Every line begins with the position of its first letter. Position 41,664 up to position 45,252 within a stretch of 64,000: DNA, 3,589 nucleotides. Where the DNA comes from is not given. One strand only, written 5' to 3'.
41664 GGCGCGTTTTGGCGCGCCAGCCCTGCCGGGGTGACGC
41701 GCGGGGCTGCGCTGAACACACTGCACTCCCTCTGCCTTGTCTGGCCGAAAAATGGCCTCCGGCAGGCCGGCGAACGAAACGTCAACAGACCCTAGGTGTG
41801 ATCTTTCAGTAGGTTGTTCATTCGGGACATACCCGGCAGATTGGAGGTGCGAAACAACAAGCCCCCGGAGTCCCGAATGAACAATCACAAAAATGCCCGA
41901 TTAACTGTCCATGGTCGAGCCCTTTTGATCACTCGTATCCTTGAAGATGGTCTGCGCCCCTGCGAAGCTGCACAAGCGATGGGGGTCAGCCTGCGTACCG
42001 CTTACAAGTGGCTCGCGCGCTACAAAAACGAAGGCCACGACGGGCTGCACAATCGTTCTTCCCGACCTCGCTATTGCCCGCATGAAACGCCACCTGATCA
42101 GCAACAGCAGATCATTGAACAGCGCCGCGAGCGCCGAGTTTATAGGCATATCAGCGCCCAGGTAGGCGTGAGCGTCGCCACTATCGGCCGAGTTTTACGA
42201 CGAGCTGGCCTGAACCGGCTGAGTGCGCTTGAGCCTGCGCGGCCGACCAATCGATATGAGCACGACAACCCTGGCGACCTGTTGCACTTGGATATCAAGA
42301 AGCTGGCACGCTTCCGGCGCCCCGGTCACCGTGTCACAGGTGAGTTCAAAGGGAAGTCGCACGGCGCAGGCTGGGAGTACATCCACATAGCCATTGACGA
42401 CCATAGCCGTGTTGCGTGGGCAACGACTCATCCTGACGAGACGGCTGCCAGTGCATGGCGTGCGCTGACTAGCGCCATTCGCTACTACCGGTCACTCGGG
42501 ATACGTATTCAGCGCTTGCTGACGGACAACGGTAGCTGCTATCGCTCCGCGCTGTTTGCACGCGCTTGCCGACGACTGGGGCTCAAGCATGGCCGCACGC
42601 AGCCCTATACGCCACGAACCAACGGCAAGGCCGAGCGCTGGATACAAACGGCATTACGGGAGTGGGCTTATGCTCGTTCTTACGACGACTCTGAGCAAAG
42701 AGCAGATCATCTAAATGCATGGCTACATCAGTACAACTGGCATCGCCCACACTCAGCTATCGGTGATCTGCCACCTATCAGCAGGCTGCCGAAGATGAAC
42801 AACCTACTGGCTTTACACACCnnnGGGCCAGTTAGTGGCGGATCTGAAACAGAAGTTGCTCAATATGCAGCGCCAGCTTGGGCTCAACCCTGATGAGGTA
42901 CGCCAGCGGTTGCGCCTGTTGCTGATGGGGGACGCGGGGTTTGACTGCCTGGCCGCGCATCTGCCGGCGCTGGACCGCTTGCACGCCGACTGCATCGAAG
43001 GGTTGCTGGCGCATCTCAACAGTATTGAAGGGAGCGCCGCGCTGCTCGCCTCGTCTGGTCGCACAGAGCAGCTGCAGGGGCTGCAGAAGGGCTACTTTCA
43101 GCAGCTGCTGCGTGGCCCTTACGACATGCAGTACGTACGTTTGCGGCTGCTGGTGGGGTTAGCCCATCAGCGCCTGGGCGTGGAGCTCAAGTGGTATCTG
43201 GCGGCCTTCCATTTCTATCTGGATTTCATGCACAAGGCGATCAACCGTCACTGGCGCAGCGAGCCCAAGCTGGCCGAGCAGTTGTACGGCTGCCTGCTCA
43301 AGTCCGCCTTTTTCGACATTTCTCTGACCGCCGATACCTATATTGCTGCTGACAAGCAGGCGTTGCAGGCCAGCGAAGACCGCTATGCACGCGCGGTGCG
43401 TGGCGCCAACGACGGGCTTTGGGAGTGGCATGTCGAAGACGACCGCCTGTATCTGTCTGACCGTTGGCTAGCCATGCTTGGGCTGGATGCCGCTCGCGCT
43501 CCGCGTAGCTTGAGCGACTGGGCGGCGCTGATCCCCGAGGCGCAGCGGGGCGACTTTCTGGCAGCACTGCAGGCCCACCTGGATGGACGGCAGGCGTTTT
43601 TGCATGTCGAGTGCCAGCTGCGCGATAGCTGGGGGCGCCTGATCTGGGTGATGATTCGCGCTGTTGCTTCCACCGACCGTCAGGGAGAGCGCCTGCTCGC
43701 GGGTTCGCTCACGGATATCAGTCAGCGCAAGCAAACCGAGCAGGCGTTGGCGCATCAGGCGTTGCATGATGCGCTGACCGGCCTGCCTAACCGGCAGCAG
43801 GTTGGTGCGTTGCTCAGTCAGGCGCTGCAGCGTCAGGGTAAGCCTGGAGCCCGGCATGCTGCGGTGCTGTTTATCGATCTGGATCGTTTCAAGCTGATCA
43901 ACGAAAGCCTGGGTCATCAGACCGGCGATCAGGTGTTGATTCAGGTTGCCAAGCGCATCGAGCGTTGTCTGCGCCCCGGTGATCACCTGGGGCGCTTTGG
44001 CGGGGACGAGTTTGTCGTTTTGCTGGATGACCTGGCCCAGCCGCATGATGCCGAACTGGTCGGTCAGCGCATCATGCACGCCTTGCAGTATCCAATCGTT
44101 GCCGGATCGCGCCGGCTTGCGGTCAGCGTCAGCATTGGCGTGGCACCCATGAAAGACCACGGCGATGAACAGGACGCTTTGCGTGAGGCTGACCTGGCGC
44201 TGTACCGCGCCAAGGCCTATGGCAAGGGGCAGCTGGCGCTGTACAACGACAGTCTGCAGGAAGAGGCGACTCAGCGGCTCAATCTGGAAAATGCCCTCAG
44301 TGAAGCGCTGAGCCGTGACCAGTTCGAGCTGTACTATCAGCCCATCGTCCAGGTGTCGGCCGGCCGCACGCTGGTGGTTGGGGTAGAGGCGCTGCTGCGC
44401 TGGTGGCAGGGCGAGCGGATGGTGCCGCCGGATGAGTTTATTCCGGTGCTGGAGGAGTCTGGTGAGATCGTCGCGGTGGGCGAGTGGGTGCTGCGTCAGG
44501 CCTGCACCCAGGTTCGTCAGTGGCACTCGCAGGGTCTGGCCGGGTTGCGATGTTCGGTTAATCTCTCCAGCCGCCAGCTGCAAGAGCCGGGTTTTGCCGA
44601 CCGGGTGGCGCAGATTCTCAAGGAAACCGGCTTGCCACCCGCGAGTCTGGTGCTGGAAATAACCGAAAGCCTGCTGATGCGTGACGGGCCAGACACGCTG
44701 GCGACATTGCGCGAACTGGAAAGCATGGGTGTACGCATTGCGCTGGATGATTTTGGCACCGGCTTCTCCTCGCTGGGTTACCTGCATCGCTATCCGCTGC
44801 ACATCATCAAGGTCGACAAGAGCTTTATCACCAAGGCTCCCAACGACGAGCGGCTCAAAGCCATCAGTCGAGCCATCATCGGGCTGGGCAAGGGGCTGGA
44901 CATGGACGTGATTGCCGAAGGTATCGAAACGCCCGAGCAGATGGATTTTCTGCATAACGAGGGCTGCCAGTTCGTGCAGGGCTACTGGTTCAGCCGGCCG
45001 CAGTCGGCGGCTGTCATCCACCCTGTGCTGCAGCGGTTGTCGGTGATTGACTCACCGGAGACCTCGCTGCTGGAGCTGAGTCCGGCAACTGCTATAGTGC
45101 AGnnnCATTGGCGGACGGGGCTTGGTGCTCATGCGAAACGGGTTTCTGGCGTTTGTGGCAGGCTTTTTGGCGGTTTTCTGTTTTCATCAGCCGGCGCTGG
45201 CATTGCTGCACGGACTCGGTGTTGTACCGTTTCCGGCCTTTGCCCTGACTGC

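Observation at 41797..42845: IS481-family element inserted at a CTAG site 10 bp upstream of a globin-coupled-sensor GGDEF-EAL gene, in the same orientation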

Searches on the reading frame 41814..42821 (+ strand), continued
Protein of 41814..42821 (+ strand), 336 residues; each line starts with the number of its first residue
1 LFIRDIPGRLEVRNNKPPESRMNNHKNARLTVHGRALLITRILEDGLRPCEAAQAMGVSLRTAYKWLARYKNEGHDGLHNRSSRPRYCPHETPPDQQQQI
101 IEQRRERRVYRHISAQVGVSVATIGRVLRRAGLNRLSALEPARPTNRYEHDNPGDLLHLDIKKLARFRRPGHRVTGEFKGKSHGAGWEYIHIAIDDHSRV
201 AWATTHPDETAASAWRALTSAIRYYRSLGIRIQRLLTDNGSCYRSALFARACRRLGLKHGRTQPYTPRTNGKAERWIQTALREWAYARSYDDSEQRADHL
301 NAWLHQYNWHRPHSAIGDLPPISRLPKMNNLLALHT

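Call 15: search_protein_families(library=ncbifam, proteins=[window:41877-42821:+])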
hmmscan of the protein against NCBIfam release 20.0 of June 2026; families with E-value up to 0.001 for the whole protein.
window:41877-42821:+ (315 aa): 6 families
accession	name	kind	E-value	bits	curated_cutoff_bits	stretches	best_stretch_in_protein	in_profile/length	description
NF033577.2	transpos_IS481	equivalog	1.7e-93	313.3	224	1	14-304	2-284/284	IS481 family transposase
NF033516.0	transpos_IS3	equivalog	2.6e-29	102.6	160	1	78-301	141-366/369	IS3 family transposase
NF033545.0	transpos_IS630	equivalog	2e-16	60.3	100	1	15-113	2-111/299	IS630 family transposase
NF033546.1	transpos_IS21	equivalog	6.5e-12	45.6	160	1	23-299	6-277/294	IS21 family transposase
NF033594.2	transpos_ISNCY_2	equivalog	1.2e-11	44.4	250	1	18-139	3-133/368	ISNCY family transposase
NF006918.0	PRK09409.1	subfamily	2.3e-10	40.6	597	1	202-300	183-281/301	IS2 transposase TnpB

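Call 17: find_encoding_contigs(protein=P0001, flank=3000, max_places=10)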
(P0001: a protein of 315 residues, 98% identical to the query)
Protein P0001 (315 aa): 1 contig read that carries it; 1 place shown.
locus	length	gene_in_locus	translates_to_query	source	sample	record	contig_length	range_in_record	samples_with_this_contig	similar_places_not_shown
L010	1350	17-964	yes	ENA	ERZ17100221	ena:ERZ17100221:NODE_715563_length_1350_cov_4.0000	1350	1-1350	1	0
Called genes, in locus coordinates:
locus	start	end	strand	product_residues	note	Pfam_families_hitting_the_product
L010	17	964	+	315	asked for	PF13011:LZ_Tnp_IS481, PF13384:HTH_23, PF13518:HTH_28, PF13551:HTH_29, PF13565:HTH_32, PF00665:rve, PF13683:rve_3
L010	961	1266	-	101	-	-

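Call 32: find_related_loci(query=window:41877-42821:+, collection=metagenome_contigs, flank=1500)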
Query window:41877-42821:+ (315 aa) in metagenome_contigs; peptide patterns used: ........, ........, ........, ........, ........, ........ (x = any residue, [..] = any of these).
600 stretches matched a pattern (row limit reached: there are more); 513 encode a relative of the query (tblastn E <= 1e-3); the best 80 are kept; 80 distinct loci.
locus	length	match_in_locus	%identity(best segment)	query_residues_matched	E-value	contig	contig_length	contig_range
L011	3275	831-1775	98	1-315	0e+0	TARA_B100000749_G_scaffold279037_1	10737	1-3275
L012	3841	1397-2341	90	1-315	0e+0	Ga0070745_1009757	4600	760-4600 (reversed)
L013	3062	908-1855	77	1-315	5e-174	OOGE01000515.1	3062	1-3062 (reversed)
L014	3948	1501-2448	77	1-315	9e-169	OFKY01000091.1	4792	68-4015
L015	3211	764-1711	77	1-315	2e-172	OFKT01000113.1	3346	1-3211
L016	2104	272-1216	77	1-314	7e-177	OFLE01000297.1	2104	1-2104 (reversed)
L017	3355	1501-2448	70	1-315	1e-154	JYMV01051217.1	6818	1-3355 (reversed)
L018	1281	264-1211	70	1-315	1e-164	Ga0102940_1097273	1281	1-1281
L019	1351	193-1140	73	1-315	2e-162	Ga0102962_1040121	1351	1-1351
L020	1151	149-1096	69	1-314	5e-157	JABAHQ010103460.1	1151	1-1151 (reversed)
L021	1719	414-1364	67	1-315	7e-154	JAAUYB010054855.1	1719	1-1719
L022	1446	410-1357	66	1-315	2e-154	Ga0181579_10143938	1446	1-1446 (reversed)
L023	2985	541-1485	66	1-315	1e-144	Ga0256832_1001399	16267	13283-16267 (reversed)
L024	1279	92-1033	65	1-314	1e-154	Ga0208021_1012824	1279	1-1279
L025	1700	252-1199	66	1-315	2e-152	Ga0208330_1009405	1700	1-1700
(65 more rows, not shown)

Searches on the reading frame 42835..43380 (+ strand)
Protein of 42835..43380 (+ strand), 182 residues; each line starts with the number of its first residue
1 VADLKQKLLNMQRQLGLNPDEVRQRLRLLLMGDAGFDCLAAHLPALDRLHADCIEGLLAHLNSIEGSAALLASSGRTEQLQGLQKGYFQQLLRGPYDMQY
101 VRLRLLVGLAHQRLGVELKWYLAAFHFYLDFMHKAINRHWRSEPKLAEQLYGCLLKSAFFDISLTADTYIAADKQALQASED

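Call 31: search_solved_structures(query=window:42835-43380:+, max_evalue=0.01, show_alignments=2)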
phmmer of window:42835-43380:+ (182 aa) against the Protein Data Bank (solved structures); distinct sequences matched with E-value up to 0.01: 2.
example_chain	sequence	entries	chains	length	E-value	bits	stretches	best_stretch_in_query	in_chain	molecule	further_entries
1or4_A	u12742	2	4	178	1.7e-06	31.4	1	17-129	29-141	Heme-based aerotactic transducer hemAT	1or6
5ohe_A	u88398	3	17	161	0.00055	23.2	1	42-169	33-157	Globin-coupled histidine kinase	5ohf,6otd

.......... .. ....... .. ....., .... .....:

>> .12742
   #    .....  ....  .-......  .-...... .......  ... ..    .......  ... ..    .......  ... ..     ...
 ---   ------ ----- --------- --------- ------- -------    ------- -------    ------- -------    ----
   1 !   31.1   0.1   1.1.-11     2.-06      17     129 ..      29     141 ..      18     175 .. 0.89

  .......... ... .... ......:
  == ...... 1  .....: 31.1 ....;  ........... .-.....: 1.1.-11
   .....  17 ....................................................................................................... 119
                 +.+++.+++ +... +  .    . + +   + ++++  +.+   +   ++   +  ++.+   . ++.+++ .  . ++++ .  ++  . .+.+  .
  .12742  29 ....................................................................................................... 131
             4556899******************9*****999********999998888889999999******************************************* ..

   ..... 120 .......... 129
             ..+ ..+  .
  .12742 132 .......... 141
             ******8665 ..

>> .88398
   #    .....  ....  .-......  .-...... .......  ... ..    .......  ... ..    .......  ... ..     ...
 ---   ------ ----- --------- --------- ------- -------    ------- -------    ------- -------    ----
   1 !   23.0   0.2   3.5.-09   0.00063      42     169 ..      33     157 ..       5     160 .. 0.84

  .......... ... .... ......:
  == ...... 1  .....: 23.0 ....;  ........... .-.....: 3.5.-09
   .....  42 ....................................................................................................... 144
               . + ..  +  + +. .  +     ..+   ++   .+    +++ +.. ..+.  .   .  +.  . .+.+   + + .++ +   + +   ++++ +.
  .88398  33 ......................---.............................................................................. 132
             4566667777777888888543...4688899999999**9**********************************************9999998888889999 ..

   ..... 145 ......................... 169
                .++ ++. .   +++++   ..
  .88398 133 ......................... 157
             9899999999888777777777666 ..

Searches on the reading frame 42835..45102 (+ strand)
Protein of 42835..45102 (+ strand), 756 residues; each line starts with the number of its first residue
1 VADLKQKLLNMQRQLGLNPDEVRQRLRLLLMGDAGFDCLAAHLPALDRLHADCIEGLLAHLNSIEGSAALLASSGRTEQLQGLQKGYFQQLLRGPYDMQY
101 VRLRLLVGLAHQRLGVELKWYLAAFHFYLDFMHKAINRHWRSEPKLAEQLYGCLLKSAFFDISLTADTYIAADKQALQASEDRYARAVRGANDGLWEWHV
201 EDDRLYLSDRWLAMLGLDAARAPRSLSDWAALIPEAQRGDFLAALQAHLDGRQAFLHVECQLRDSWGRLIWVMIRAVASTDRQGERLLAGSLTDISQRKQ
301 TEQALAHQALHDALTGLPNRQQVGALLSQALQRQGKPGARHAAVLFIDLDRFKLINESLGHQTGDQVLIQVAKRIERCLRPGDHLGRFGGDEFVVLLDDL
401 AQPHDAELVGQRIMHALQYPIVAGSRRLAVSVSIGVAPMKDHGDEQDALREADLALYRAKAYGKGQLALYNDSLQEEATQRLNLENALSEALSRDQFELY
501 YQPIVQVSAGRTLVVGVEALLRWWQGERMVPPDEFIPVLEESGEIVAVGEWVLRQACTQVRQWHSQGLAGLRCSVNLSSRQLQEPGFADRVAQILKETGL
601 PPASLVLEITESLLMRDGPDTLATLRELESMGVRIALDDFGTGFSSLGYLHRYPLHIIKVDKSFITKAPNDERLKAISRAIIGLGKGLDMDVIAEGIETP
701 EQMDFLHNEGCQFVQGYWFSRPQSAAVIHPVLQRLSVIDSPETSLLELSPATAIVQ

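Call 4: search_protein_families(library=pfam, proteins=[window:42835-45102:+])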
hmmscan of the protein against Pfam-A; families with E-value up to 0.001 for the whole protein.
window:42835-45102:+ (756 aa): 4 families
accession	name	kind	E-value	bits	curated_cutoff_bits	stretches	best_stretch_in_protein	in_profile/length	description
PF00563.25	EAL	-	9.4e-75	251.4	31.3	1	486-722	2-236/236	EAL domain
PF00990.26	GGDEF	-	9.9e-44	149.4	23.8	1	309-465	1-160/161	Diguanylate cyclase, GGDEF domain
PF11563.14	Protoglobin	-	1e-23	84.5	25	1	20-173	3-156/158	Protoglobin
PF08447.18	PAS_3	-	2.5e-07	31.3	25.6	1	205-285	2-81/89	PAS fold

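Call 6: find_related_loci(query=window:42835-45102:+, collection=genome_contigs, flank=4000)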
Query window:42835-45102:+ (756 aa) in genome_contigs; peptide patterns used: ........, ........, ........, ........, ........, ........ (x = any residue, [..] = any of these).
27 stretches matched a pattern; 9 encode a relative of the query (tblastn E <= 1e-3); 9 distinct loci.
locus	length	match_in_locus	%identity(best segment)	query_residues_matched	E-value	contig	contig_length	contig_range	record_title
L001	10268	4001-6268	96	1-756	0e+0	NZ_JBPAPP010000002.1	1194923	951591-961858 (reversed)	Halopseudomonas pachastrellae strain T53 ctg00002, whole genome shotgun sequence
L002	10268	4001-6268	87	1-756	0e+0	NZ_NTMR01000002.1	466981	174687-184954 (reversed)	Pseudomonas abyssi strain MT5 contig2, whole genome shotgun sequence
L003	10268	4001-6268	86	1-756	0e+0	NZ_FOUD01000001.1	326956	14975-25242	Halopseudomonas pachastrellae strain JCM 12285, whole genome shotgun sequence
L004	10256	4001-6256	81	1-756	0e+0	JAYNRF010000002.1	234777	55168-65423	MAG: Pseudomonadaceae bacterium isolate 139539_COM_concoct_bins.tsv.001 NODE_22_length_234777_cov_10.121271, whole genom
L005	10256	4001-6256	80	1-756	0e+0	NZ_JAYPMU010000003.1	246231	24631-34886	MAG: Halopseudomonas sp. isolate 139574_S175_maxbin_bins.tsv.156 NODE_7_length_246231_cov_15.741843, whole genome shotgu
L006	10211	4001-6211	81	1-737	0e+0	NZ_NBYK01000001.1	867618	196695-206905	Halopseudomonas aestusnigri strain VGXO14 scaffold00001, whole genome shotgun sequence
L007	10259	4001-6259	81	1-756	0e+0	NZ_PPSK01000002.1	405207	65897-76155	Halopseudomonas oceani strain DSM 100277 contig00002, whole genome shotgun sequence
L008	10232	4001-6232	75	1-744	0e+0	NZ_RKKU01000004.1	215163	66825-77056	Pseudomonas neustonica strain SSM26 ctg_4, whole genome shotgun sequence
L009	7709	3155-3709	36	290-476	3e-24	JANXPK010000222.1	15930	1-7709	MAG: Rhodobacterales bacterium isolate GL140_2_concoct_42 GL140_2_k141_2739774, whole genome shotgun sequence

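Call 13: find_encoding_contigs(protein=window:42835-45102:+, flank=4000, max_places=6)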
Protein window:42835-45102:+ (756 aa): no gene with exactly this product is on record in the collection.

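Call 15: search_protein_families(library=ncbifam, proteins=[window:42835-45102:+])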
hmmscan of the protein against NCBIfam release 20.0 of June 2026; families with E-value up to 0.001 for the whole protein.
window:42835-45102:+ (756 aa): 31 families (the best 25 are shown)
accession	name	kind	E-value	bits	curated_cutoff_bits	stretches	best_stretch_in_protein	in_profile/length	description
NF045675.1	PhdiestaseDibA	equivalog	8.9e-134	447.1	980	1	271-728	166-621/623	phosphodiesterase DibA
NF053781.1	cdiGMPphdstlr2612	equivalog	5.8e-122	408.5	1600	1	174-732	707-1265/1268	Tlr1612 family c-di-GMP phosphodiesterase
NF007474.0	PRK10060.1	equivalog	2.7e-110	369.5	782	1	268-731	196-653/663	cyclic di-GMP phosphodiesterase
NF008467.0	PRK11359.1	equivalog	7.9e-104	348.3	857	1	298-731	365-791/800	oxygen-sensing cyclic-di-GMP phosphodiesterase DosP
NF052458.1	PhdiestGepA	equivalog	9.8e-103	344.9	1200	1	299-723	415-832/840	phosphodiesterase GepA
NF008807.1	PRK11829.1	equivalog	8.6e-85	285.2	733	1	303-725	236-655/670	biofilm formation regulator HmsP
NF007298.0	PRK09776.1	equivalog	2.2e-74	251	1135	1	293-726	668-1100/1111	diguanylate cyclase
NF007423.1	PRK09966.1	equivalog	3.6e-49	167.7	325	1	297-460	227-390/390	diguanylate cyclase DgcN/YfiN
NF007839.0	PRK10551.1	equivalog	8.2e-48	163.2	461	1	482-729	262-507/518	cyclic di-GMP phosphodiesterase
NF045673.1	c-di-GMPRcptLapD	equivalog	1.7e-44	152.2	1020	1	300-723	227-645/647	cyclic di-GMP receptor LapD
NF052596.1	RR_EAL_PvrR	equivalog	1.3e-42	145.8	580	1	475-733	132-390/398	response regulator cyclic di-GMP phosphodiesterase PvrR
TIGR00254.1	GGDEF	domain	9e-41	139.4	37.4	1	305-468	1-165/168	diguanylate cyclase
NF038266.1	diguan_SiaD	equivalog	8.1e-39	133.5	290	1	299-465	84-250/252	biofilm regulation diguanylate cyclase SiaD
NF007135.0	PRK09581.1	equivalog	1.8e-35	122.7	474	1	304-467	287-452/457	PleD family two-component system response regulator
NF051473.1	DigCycDgcsShew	equivalog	1.9e-33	116.1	400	1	303-465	129-286/291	diguanylate cyclase DgcS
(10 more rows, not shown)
